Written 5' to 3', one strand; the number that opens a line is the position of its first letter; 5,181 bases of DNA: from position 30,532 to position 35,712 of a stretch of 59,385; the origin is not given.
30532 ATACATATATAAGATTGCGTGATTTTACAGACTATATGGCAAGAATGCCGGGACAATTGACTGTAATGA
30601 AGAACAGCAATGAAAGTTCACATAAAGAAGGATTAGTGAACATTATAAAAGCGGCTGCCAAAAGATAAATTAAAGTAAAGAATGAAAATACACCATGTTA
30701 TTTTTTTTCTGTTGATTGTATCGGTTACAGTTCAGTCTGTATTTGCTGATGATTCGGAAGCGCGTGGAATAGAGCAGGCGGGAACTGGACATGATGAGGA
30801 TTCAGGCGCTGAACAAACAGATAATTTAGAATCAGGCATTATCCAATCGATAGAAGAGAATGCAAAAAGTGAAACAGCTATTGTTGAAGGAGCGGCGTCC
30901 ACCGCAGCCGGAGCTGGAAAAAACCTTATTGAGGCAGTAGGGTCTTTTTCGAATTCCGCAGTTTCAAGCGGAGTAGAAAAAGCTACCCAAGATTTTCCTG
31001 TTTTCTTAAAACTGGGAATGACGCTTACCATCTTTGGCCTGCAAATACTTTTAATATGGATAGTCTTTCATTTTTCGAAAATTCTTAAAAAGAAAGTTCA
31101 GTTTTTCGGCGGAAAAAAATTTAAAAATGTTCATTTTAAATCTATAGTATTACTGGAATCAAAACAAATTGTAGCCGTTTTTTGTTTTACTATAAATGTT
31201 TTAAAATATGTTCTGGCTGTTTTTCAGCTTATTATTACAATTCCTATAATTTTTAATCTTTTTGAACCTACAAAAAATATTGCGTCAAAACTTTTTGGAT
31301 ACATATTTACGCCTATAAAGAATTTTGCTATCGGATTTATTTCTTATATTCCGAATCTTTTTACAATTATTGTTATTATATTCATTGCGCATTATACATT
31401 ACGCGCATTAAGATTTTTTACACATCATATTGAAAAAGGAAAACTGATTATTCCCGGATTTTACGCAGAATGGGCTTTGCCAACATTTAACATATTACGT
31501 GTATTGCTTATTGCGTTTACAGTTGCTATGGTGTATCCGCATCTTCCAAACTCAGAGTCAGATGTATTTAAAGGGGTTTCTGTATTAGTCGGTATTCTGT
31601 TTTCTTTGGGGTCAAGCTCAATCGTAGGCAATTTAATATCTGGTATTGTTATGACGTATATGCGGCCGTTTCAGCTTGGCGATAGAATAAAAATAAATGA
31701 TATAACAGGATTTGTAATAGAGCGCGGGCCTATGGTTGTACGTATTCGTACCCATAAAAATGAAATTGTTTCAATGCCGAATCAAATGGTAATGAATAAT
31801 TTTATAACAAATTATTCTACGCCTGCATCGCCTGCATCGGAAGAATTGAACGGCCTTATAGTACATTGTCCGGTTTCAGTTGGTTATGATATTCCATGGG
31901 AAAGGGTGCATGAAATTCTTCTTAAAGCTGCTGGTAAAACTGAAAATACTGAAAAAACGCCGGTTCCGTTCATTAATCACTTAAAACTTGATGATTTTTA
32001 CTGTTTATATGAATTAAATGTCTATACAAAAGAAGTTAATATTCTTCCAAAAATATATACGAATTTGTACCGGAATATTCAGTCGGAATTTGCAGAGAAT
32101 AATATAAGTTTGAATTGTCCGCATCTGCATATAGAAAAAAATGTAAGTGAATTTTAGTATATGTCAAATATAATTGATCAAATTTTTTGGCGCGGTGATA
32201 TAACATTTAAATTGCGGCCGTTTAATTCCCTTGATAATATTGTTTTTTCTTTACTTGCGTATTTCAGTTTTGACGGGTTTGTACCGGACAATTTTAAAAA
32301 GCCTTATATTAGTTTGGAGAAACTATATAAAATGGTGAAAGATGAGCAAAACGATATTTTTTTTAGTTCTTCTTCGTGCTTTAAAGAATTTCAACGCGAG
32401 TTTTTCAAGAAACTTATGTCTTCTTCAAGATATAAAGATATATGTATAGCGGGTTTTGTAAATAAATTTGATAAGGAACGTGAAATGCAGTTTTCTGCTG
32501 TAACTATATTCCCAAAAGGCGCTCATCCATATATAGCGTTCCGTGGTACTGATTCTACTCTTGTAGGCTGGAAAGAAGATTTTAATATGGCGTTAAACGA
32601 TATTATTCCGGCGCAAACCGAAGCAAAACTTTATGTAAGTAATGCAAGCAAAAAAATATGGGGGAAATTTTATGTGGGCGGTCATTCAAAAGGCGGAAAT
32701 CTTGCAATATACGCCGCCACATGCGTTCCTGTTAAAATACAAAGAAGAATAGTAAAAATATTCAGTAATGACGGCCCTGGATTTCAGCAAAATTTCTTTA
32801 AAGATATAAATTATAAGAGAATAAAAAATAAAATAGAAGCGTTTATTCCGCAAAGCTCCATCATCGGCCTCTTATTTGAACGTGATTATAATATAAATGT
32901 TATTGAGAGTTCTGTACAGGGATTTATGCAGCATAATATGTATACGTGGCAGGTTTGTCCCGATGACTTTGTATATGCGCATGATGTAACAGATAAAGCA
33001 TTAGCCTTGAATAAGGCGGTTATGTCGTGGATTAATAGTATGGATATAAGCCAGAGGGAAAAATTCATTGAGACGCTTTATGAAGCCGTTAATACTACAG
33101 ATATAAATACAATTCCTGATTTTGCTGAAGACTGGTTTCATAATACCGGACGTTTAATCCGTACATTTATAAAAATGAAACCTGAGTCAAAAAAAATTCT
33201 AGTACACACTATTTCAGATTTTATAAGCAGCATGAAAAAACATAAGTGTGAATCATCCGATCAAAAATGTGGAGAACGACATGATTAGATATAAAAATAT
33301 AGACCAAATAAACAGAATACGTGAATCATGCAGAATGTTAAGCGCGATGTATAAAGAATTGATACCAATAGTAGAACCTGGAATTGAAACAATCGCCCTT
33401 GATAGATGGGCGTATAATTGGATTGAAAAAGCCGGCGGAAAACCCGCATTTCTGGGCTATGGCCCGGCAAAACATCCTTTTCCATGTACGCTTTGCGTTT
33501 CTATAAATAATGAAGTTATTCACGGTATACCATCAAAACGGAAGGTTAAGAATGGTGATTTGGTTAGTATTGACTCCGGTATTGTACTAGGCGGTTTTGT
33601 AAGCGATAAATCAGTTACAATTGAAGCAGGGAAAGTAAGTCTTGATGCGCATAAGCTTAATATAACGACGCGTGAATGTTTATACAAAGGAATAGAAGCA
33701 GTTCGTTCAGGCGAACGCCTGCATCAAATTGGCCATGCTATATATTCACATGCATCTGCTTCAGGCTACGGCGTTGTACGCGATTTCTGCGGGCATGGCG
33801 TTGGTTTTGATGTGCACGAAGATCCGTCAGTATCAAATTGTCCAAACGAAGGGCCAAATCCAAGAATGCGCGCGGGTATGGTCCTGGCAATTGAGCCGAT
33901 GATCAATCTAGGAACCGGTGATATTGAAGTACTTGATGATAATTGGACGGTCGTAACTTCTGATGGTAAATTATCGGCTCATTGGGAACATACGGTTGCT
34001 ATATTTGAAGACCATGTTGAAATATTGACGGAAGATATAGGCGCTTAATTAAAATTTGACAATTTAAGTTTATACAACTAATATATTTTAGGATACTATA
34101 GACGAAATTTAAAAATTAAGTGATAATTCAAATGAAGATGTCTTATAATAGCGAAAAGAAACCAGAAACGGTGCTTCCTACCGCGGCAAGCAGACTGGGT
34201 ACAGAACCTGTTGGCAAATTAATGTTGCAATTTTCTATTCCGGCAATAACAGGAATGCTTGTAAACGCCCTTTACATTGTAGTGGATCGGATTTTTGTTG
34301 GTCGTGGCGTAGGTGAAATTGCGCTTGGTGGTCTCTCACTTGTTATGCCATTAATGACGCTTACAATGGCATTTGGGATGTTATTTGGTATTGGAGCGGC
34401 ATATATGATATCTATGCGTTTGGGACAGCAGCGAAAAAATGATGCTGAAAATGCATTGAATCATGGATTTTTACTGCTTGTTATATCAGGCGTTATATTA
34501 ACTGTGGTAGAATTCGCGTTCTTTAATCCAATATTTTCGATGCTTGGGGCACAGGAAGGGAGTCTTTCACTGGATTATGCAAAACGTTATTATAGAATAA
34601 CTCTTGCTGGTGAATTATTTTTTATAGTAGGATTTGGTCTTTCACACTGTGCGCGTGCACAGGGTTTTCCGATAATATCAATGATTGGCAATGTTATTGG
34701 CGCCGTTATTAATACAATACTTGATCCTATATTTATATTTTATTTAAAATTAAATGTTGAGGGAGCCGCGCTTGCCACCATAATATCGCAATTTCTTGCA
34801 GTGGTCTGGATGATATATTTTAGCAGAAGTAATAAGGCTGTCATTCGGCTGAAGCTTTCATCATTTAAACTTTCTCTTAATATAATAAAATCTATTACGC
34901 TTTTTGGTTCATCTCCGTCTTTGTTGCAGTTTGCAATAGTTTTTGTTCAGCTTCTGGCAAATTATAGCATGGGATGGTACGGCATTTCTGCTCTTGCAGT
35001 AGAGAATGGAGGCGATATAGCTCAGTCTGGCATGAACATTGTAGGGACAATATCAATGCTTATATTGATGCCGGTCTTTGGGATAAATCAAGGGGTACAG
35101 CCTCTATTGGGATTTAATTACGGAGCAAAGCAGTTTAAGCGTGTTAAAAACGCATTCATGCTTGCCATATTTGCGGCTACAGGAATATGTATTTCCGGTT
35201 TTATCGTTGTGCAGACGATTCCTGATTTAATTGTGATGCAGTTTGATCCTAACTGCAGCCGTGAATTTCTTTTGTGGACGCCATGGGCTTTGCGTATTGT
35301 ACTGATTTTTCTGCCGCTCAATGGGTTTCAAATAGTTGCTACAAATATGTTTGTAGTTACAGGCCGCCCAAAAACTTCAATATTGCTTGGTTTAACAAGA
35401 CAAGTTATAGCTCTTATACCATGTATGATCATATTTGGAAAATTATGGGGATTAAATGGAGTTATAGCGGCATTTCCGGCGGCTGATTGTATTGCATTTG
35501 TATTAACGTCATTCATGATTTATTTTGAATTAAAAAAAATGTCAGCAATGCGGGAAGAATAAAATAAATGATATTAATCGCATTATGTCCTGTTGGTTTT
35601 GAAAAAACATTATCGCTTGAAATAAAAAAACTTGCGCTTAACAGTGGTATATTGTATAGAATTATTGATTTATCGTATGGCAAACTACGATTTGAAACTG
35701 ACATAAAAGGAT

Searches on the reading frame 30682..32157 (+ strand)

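Call 65: search_protein_families(library=pfam, proteins=[window:30682-32157:+], max_evalue=0.001)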
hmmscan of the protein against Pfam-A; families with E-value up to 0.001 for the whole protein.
window:30682-32157:+ (491 aa): 2 families
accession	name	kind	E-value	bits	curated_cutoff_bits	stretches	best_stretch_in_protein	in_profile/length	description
PF00924.24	MS_channel_2nd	-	1.3e-17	64.1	20.2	1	314-379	2-67/68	Mechanosensitive ion channel, beta-domain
PF21082.3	MS_channel_3rd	-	6.7e-10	39.7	21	1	396-476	3-87/88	Mechanosensitive ion channel MscS, C-terminal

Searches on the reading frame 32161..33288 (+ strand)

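Call 65: search_protein_families(library=pfam, proteins=[window:32161-33288:+], max_evalue=0.001)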
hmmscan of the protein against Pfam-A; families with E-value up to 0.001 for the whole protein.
window:32161-33288:+ (375 aa): 1 family
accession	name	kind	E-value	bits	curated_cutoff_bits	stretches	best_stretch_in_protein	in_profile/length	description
PF11187.14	Mbeg1-like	-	4.1e-77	259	21.1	1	86-308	2-224/224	Mbeg1-like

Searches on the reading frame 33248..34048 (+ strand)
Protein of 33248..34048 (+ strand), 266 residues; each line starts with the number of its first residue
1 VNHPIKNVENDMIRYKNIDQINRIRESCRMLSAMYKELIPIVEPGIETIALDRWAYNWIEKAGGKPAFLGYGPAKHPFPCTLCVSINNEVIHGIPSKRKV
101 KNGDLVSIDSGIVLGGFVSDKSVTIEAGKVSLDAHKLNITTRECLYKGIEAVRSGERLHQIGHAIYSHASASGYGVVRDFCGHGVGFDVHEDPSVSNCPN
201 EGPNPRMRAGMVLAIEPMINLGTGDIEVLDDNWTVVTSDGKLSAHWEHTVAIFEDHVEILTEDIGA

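Call 65: search_protein_families(library=pfam, proteins=[window:33248-34048:+], max_evalue=0.001)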
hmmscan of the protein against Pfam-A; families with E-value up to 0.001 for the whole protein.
window:33248-34048:+ (266 aa): 1 family
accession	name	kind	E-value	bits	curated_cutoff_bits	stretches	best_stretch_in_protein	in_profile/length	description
PF00557.29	Peptidase_M24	-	2.2e-41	142.4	23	1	23-252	2-206/208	Metallopeptidase family M24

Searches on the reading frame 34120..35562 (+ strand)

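Call 65: search_protein_families(library=pfam, proteins=[window:34120-35562:+], max_evalue=0.001)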
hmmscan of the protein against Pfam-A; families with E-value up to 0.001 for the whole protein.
window:34120-35562:+ (480 aa): 1 family
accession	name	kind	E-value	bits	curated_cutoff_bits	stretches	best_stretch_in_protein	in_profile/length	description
PF01554.23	MatE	-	1.5e-39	135.8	24.9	2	41-204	1-161/161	MatE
